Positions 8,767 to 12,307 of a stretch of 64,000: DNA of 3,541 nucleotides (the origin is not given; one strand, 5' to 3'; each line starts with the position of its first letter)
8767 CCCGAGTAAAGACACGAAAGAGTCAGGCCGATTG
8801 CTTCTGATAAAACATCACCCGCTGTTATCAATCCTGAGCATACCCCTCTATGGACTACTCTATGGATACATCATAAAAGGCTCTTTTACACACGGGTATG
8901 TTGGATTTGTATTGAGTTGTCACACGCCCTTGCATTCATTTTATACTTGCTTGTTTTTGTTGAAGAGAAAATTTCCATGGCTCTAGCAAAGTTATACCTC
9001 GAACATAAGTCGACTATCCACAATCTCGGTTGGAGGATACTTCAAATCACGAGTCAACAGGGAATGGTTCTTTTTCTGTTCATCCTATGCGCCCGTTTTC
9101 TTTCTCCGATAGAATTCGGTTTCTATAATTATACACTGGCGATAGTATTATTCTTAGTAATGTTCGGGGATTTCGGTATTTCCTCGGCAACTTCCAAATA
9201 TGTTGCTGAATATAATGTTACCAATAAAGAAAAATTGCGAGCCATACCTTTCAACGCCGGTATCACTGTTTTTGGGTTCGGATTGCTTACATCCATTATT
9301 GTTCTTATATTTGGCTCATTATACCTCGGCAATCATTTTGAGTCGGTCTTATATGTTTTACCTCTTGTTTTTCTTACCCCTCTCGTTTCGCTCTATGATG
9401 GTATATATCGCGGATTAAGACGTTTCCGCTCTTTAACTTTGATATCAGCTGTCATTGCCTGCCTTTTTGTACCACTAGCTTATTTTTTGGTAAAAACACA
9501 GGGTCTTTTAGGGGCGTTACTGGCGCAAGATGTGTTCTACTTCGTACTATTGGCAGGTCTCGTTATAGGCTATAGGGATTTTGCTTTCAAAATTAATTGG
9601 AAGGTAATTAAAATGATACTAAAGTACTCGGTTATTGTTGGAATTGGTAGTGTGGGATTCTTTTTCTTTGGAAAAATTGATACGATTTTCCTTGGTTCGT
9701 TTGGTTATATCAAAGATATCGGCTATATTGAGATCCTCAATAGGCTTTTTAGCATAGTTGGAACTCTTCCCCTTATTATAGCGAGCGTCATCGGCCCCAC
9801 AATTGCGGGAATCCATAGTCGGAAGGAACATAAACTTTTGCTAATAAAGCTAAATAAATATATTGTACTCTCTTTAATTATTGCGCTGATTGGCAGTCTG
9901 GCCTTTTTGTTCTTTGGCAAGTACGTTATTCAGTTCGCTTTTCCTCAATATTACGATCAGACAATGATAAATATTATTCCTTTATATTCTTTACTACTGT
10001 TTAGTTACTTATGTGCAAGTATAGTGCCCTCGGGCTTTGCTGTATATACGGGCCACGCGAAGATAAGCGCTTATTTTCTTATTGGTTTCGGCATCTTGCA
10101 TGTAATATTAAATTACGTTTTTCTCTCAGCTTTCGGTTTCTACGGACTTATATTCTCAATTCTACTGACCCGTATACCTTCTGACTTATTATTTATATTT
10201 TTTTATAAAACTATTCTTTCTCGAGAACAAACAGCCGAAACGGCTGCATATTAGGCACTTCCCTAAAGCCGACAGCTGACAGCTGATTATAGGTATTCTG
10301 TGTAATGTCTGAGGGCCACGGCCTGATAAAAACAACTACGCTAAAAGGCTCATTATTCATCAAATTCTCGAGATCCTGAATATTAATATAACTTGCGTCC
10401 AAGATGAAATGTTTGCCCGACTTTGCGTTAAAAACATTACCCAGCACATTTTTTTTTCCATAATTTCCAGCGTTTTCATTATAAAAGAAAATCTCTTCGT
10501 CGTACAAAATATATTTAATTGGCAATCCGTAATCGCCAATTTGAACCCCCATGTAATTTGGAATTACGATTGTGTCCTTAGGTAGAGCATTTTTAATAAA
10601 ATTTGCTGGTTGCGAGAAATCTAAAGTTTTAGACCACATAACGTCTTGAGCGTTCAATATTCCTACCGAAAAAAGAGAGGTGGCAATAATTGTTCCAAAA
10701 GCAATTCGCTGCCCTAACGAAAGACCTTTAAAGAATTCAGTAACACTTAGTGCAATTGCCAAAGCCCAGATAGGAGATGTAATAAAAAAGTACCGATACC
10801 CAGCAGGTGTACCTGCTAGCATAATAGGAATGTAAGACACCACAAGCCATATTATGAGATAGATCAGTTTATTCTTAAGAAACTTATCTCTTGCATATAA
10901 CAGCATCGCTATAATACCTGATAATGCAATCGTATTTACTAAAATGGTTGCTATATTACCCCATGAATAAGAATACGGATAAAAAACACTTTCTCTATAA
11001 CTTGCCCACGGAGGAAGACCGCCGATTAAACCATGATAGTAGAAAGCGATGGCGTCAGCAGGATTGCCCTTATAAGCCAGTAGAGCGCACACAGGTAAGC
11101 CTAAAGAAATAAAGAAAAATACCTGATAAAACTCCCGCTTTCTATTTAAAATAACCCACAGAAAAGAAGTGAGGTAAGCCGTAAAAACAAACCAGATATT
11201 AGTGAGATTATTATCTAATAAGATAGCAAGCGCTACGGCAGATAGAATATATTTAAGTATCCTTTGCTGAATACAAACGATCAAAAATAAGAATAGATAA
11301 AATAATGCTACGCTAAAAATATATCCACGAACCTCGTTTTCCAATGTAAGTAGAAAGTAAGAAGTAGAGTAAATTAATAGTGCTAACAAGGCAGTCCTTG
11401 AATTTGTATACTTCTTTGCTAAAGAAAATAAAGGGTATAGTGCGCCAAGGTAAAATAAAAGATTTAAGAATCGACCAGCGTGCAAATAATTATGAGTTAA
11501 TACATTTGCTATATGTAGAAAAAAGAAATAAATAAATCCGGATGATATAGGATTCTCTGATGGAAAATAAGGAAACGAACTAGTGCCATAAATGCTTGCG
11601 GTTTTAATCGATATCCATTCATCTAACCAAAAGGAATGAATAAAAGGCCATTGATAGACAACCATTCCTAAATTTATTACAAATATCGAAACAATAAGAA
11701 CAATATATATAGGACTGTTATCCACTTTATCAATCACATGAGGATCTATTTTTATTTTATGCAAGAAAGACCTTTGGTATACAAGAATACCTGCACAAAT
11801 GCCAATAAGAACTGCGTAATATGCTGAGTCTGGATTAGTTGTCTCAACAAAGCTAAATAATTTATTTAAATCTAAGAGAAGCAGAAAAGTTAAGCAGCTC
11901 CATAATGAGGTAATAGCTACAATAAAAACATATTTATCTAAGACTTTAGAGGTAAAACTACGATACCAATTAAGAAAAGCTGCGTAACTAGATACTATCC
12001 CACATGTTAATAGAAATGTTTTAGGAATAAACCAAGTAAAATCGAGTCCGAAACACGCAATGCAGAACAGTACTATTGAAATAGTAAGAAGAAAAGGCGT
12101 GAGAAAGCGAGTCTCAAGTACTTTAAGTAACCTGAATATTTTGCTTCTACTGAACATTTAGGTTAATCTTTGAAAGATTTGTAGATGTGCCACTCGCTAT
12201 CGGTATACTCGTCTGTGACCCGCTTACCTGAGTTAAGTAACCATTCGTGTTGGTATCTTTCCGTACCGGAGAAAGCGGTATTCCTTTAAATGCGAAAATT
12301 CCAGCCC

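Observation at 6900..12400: Low-GC glycan-biosynthesis island with a compositional breakpoint inside a GT4 gene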

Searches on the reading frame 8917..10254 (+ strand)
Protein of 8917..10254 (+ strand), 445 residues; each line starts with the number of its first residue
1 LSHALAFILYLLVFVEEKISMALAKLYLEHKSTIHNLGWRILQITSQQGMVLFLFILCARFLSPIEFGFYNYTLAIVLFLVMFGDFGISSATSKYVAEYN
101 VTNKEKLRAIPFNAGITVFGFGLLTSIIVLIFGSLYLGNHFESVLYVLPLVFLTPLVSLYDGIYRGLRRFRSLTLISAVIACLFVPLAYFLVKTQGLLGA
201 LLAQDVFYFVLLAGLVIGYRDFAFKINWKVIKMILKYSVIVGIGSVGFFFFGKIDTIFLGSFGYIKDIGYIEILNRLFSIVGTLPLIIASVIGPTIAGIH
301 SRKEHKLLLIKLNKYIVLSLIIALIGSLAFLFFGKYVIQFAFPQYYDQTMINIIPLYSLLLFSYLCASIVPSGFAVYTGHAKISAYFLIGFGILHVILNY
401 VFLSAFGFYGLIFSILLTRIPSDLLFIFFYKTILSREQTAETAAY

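Call 5: search_protein_families(library=pfam, proteins=[window:8917-10254:+], max_evalue=0.01)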
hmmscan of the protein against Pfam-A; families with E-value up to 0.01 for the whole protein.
window:8917-10254:+ (445 aa): 3 families
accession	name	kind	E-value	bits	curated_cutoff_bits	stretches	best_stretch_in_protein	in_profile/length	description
PF01943.22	Polysacc_synt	-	3.5e-20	73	28.2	1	36-298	4-272/274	Polysaccharide biosynthesis protein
PF13440.11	Polysacc_synt_3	-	3e-12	46.8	23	1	59-347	3-289/293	Polysaccharide biosynthesis protein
PF01554.23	MatE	-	0.00027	21.1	24.9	1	245-401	6-161/161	MatE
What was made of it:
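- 8977..10254 (+): Wzx-like (Polysacc_synt/MOP) flippase of the cassette. PF01943 3.5e-20 and PF13440 3e-12 (call 5).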

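Call 36: search_protein_families(library=ncbifam, proteins=[window:8977-10254:+], max_evalue=0.01)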
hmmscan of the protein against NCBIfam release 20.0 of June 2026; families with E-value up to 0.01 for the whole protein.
window:8977-10254:+ (425 aa): 1 family
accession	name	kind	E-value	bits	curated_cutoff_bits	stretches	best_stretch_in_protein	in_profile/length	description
NF041503.1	WZX_like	subfamily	0.0021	17.2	300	1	205-396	222-412/429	O-unit flippase-like protein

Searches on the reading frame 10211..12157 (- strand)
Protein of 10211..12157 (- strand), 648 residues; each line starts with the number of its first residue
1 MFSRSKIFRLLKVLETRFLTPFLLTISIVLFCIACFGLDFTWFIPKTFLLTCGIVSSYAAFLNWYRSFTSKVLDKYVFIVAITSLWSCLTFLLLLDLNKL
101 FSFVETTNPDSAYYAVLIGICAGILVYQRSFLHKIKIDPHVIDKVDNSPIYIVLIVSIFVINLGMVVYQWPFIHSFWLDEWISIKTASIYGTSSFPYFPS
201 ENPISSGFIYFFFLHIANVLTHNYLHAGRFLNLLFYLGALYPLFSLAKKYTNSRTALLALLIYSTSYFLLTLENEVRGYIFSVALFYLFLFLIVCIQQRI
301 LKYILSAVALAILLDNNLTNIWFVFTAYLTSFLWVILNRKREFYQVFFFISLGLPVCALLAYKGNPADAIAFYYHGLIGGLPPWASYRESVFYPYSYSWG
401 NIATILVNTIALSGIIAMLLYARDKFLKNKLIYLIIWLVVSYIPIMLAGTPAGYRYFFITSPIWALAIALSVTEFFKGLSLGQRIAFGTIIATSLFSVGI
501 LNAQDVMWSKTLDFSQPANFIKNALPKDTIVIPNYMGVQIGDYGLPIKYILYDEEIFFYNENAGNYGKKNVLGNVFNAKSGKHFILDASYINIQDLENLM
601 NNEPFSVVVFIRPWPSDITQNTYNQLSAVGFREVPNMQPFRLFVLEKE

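Call 5: search_protein_families(library=pfam, proteins=[window:10211-12157:-], max_evalue=0.01)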
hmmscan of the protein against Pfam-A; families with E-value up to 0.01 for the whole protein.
window:10211-12157:- (648 aa): 1 family
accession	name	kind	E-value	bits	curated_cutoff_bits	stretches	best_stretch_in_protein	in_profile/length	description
PF13231.12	PMT_2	-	7.3e-05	23.5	26.1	1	209-350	5-145/160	Dolichyl-phosphate-mannose-protein mannosyltransferase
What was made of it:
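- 10211..12157 (-): GTC1: cassette-specific 648-aa polytopic membrane protein, a divergent GT-C (PMT_2-like). PF13231 7.3e-05, below the cut-off (call 5).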

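Call 23: find_homologous_proteins(query=window:10211-12157:-, max_evalue=0.00001)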
Query window:10211-12157:- (648 aa): 1 proteins with E <= 0.00001 among 8000 candidates.
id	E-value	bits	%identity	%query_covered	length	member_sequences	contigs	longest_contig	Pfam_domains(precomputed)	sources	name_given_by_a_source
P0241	0.0e+0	1149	100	80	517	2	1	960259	-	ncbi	ncbi:MAG: glycosyltransferase family 39 protein [bacterium]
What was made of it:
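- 10211..12157 (-): Only itself found in the 5.8-billion-protein search (call 23).
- Tried and rejected: GTC1 found only itself in the 5.8-billion-protein search (call 23).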

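Call 36: search_protein_families(library=ncbifam, proteins=[window:10211-12157:-], max_evalue=0.01)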
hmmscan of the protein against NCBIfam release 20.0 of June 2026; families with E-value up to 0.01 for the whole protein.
window:10211-12157:- (648 aa): 0 families

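Call 69: search_protein_families(library=pfam, alignment_id=A3, max_evalue=0.1)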
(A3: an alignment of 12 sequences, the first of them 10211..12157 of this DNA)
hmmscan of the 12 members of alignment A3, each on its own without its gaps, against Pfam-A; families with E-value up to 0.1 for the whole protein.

A. member 1, window:10211-12157:- (648 aa): 1 family
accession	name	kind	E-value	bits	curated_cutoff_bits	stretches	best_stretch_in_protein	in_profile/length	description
PF13231.12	PMT_2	-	7.3e-05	23.5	26.1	1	209-350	5-145/160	Dolichyl-phosphate-mannose-protein mannosyltransferase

B. families by the number of members that match (of 12 scanned): 3 families
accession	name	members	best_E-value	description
PF13231.12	PMT_2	6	1.7e-15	Dolichyl-phosphate-mannose-protein mannosyltransferase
PF03334.19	PhaG_MnhG_YufB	1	0.027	Na+/H+ antiporter subunit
PF24282.1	DUF7470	1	0.071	Family of unknown function (DUF7470)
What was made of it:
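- On Polyprenyl-P-sugar / GT-C three-component glycosylation: 6 of 12 positional equivalents match, best 1.7e-15 (call 69).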

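Call 70: search_solved_structures(query=A3, max_evalue=1)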
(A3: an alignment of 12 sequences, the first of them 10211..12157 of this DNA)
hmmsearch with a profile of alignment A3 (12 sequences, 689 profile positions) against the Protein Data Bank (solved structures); distinct sequences matched with E-value up to 1: 0.
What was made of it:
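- On Polyprenyl-P-sugar / GT-C three-component glycosylation: No PDB sequence hit (call 70).
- Tried and rejected: No hit (call 70).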

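Call 78: search_protein_representatives(protein=window:10211-12157:-)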
Query: 648 residues. Proteins with E-value up to 0.001 (for the whole library): 11; up to 1e-10: 8; up to 1e-30: 7. The best 11 are listed.
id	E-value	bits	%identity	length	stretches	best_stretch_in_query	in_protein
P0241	0.0e+00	1149.4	100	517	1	132-648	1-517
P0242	8.7e-108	377.9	39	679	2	151-647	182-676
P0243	1.4e-96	340.9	38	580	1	85-647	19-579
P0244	2.9e-92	326.6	40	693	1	152-646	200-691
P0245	1.3e-66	241.9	33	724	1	158-641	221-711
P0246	1.6e-33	132.6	36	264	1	272-470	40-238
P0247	2.2e-31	125.5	32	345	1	310-644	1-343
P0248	5.6e-14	68.0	26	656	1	43-626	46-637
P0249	3.0e-10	55.7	29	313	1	325-629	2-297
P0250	1.2e-04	37.2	32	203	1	155-285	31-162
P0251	2.0e-04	36.4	30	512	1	159-343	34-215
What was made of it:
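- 10211..12157 (-): 11 clusters among 1.84 billion representatives, the nearest at 38-40% (call 78).
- Tried and rejected: It matched 11 clusters, the nearest at 38-40%, among 1.84 billion representatives (call 78).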
